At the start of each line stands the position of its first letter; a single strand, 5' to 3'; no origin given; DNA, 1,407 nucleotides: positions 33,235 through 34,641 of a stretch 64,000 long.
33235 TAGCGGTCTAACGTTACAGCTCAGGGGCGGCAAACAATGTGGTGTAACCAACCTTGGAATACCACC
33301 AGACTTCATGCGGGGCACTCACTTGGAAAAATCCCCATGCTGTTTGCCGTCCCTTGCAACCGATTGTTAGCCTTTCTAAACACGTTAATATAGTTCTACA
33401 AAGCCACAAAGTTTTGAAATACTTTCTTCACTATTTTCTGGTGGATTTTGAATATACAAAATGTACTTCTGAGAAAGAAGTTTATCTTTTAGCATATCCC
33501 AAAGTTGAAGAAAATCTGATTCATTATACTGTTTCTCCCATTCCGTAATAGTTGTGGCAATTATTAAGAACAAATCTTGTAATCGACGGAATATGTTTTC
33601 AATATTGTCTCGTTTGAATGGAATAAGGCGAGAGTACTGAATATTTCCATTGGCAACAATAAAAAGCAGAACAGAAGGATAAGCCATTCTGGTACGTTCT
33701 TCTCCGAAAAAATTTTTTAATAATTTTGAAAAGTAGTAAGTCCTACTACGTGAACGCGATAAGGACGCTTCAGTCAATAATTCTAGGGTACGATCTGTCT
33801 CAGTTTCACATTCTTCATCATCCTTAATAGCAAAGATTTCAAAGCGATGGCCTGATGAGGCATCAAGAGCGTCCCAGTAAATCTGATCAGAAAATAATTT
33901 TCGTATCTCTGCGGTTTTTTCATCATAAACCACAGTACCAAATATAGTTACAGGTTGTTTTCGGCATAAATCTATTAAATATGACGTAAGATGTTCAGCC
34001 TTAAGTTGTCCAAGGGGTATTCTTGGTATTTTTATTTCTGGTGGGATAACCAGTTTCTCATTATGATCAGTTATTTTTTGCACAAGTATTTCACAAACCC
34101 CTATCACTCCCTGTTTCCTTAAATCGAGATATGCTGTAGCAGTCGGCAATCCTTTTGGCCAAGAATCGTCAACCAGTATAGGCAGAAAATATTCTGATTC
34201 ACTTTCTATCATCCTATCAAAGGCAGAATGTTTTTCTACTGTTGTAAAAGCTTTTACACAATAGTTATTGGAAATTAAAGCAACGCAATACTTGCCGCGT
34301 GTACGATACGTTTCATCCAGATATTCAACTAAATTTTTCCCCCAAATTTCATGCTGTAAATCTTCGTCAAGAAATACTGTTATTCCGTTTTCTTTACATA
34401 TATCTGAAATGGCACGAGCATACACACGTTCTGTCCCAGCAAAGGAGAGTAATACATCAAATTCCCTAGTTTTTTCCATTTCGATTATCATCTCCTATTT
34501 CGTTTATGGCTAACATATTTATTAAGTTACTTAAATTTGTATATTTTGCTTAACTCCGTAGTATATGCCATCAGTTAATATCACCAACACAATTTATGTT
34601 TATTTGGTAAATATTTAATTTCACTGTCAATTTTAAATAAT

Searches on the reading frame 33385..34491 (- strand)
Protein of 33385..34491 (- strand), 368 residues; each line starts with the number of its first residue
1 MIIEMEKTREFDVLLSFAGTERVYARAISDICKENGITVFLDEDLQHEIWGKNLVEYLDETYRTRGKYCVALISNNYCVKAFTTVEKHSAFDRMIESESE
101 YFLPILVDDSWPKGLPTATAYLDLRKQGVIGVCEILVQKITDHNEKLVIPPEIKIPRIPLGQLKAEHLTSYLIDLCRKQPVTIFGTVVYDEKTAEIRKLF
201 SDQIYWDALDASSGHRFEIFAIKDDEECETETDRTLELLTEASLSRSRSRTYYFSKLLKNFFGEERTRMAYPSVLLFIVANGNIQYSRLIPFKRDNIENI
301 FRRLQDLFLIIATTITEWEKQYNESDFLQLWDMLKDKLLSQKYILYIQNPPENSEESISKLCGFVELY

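Call 72: search_protein_families(library=pfam, proteins=[window:33385-34491:-], max_evalue=0.00001)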
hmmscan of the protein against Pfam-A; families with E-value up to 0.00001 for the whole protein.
window:33385-34491:- (368 aa): 1 family
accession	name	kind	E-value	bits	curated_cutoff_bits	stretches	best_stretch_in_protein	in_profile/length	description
PF13676.11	TIR_2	-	8.1e-12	46.1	28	1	13-126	1-110/122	TIR domain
